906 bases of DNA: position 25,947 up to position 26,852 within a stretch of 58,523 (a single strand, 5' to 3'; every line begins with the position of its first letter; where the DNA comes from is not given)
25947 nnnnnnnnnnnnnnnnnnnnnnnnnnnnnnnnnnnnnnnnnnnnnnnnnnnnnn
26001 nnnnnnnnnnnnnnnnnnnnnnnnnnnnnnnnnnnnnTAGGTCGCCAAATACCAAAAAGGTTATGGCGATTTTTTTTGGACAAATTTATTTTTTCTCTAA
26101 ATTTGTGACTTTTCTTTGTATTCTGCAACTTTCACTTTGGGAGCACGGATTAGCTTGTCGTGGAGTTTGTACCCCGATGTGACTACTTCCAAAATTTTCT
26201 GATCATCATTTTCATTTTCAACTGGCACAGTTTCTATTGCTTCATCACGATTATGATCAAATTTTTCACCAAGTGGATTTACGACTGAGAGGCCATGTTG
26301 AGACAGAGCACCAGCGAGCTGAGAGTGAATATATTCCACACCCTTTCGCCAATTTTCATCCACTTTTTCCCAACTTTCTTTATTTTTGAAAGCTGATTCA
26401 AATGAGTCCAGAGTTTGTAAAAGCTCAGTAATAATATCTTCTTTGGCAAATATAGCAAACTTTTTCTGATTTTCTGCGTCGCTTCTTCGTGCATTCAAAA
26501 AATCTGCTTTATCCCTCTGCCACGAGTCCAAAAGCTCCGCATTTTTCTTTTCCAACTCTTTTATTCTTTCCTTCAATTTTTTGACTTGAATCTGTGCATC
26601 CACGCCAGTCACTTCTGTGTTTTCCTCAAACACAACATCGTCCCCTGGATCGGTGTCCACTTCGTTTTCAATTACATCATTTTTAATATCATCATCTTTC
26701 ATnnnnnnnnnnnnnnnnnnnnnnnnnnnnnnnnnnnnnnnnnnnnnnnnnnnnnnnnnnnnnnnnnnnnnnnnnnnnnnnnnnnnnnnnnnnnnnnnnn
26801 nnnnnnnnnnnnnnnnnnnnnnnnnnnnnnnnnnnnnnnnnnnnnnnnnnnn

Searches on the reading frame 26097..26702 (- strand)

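Call 51: search_protein_families(library=pfam, proteins=[window:26097-26702:-], max_evalue=0.001)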
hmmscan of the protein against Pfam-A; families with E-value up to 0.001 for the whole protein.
window:26097-26702:- (201 aa): 1 family
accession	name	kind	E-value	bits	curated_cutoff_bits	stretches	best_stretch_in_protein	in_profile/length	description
PF01025.24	GrpE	-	5.5e-38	130.7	25.8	1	36-194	9-165/165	GrpE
